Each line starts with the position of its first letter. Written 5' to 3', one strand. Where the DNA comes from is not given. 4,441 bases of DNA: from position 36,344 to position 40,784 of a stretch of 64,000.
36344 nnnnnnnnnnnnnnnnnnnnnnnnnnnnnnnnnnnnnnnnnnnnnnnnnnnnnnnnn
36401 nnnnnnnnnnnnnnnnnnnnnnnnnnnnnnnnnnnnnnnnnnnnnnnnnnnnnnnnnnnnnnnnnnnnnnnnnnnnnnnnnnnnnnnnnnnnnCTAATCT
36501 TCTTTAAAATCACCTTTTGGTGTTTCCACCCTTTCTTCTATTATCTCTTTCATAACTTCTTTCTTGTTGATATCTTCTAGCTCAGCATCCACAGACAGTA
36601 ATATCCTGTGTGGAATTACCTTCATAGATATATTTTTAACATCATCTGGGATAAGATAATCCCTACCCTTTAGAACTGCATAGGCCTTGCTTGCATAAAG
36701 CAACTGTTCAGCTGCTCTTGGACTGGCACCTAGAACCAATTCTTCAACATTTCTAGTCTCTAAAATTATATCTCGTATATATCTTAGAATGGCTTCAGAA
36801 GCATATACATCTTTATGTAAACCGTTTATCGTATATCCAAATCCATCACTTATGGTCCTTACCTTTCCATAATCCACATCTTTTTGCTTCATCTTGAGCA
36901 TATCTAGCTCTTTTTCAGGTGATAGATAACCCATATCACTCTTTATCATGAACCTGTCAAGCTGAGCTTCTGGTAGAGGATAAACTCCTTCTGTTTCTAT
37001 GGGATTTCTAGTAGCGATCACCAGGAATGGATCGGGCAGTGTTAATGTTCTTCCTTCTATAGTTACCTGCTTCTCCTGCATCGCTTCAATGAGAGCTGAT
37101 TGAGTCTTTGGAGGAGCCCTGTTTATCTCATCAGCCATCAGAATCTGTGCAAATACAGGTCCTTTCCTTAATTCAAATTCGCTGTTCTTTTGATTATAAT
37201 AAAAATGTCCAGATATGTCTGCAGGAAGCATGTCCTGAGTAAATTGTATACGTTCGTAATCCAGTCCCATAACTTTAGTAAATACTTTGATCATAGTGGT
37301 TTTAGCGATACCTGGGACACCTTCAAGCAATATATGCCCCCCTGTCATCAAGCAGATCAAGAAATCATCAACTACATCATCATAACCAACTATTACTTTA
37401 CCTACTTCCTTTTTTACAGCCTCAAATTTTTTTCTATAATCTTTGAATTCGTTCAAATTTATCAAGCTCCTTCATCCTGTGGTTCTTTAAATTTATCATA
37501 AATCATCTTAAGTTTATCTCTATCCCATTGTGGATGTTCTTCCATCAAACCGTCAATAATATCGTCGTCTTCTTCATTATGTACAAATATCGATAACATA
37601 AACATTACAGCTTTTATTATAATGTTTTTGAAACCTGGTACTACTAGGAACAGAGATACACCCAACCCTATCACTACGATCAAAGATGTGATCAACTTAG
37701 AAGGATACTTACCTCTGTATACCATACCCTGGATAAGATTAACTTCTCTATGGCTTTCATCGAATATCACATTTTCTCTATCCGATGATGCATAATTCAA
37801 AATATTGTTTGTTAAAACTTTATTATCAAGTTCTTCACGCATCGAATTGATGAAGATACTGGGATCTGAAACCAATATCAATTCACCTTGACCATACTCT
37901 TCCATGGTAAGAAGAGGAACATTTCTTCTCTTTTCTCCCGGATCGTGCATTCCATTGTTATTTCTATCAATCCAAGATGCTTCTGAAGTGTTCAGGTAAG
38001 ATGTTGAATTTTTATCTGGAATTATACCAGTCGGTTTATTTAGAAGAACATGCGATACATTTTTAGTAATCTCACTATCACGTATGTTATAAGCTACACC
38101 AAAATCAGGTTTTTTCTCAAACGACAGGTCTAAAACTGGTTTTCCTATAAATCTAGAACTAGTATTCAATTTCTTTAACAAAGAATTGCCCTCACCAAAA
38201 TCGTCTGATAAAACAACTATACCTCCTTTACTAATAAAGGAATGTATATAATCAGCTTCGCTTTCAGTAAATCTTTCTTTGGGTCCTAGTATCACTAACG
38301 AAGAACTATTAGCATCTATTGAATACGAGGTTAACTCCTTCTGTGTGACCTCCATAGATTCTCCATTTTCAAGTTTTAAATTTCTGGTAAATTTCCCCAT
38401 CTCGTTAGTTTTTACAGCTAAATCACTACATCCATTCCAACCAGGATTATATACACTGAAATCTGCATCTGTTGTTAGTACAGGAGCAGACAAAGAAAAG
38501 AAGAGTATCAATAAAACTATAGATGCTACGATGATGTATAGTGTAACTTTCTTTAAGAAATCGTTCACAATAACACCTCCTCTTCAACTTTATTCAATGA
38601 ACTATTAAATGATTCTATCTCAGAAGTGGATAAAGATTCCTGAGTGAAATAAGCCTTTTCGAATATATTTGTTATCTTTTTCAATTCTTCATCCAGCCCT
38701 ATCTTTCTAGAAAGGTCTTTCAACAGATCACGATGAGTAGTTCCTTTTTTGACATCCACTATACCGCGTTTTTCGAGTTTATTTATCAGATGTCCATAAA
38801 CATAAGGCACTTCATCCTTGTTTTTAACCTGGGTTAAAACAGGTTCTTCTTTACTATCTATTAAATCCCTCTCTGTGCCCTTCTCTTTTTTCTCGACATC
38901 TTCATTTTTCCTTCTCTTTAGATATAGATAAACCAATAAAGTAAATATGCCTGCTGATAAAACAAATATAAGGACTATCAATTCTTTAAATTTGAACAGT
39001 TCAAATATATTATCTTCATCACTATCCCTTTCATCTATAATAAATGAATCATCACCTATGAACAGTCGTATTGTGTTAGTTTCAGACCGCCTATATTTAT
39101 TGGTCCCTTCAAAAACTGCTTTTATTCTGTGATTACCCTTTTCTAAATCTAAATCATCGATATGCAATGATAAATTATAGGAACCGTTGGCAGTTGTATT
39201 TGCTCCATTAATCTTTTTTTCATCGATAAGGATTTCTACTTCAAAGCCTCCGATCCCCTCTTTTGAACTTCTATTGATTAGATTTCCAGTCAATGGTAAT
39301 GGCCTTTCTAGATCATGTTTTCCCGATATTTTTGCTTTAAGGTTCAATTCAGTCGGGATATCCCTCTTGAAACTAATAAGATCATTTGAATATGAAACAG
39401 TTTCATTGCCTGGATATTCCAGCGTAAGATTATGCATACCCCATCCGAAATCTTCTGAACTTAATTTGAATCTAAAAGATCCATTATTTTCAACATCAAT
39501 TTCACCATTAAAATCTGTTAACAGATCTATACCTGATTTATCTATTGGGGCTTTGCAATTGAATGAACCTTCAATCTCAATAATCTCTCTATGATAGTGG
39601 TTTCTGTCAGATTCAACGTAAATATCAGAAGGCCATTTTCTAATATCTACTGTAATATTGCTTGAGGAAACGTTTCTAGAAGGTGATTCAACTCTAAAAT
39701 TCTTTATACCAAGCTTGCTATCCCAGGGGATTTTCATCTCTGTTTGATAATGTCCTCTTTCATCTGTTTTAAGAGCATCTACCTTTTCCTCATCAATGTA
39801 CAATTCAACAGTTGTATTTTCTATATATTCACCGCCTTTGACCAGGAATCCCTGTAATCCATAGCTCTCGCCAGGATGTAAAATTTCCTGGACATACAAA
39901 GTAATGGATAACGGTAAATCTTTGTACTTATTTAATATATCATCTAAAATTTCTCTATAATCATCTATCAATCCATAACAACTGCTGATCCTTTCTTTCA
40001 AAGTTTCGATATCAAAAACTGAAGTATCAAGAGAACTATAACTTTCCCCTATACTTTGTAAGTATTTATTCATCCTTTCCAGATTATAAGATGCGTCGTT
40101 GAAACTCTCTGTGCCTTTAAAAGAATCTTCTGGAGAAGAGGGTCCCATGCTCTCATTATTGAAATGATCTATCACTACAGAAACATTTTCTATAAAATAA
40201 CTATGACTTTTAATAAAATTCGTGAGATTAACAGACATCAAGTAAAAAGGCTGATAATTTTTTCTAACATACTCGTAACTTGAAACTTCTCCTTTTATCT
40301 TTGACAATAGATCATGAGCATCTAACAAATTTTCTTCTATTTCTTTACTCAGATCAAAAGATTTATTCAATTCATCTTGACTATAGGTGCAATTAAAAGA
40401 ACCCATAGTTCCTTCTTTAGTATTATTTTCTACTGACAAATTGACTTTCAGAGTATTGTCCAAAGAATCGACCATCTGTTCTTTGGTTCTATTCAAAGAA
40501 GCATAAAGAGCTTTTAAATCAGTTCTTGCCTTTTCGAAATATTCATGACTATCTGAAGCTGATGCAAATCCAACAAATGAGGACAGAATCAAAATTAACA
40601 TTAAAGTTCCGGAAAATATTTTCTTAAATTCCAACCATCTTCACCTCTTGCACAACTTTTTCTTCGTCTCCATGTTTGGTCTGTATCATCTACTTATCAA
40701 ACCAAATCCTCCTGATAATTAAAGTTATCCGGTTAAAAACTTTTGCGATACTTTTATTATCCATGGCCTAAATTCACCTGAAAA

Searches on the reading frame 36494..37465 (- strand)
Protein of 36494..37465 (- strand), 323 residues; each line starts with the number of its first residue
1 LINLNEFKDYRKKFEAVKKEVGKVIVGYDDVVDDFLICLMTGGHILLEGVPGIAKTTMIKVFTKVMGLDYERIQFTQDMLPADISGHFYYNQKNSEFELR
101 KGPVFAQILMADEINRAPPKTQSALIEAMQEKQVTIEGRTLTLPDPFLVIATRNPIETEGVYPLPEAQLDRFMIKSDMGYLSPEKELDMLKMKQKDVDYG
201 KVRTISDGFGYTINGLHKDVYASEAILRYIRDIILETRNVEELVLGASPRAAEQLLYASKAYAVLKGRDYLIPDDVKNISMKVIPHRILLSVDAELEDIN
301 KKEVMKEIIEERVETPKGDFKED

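Call 71: search_protein_families(library=pfam, proteins=[window:36494-37465:-], max_evalue=0.00001)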
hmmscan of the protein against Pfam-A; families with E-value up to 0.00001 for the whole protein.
window:36494-37465:- (323 aa): 4 families
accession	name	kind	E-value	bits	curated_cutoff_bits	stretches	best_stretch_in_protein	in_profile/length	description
PF07726.17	AAA_3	-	2.2e-62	209.2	27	1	44-174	1-131/131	ATPase family associated with various cellular activities (AAA)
PF17863.7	AAA_lid_2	-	1.1e-17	64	22.7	1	236-308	2-74/74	AAA lid domain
PF07728.20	AAA_5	-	2.5e-17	63.6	22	1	44-172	1-139/139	AAA domain (dynein-related subfamily)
PF20030.5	bpMoxR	-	4.4e-11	42.7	27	1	13-191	2-179/205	MoxR domain in the MoxR-vWA-beta-propeller ternary systems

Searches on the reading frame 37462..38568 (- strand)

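Call 71: search_protein_families(library=pfam, proteins=[window:37462-38568:-], max_evalue=0.00001)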
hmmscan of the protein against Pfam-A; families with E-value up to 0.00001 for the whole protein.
window:37462-38568:- (368 aa): 2 families
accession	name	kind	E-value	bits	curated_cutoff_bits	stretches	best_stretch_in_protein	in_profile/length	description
PF14258.12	DUF4350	-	2.3e-18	67.6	30.4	1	40-256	2-180/181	Domain of unknown function (DUF4350)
PF23355.1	IFT52_GIFT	-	3e-06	26.9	27.2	0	53-126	14-85/246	IFT52 GIFT domain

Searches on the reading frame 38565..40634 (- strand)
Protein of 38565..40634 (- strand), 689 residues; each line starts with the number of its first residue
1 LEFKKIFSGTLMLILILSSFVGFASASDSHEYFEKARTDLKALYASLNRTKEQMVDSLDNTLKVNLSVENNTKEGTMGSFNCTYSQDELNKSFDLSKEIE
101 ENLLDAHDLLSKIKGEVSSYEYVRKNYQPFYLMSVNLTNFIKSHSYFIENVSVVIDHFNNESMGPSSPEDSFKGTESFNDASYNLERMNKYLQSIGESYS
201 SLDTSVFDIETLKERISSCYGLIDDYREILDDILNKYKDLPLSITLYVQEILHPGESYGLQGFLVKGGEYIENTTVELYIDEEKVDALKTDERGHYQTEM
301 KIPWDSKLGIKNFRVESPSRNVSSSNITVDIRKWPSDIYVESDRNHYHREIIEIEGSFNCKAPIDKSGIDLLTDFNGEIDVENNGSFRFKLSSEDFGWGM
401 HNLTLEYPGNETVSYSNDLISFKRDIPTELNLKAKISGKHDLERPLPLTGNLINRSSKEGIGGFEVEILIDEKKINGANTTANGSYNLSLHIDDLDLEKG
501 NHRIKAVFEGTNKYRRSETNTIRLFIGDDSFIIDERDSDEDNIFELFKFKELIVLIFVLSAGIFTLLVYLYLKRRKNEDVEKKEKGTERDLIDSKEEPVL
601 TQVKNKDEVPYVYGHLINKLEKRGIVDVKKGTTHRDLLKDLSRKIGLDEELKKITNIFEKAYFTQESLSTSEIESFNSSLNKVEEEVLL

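Call 3: search_protein_families(library=pfam, proteins=[window:38565-40634:-], max_evalue=0.01)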
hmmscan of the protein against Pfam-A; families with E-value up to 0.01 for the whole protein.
window:38565-40634:- (689 aa): 2 families
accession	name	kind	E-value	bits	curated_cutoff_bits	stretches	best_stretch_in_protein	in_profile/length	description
PF16640.11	Big_3_5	-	1.1e-07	32.8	35.5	1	465-521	30-82/88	Bacterial Ig-like domain (group 3)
PF13559.11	DUF4129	-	0.0078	16.7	24.8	0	613-674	2-62/69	Domain of unknown function (DUF4129)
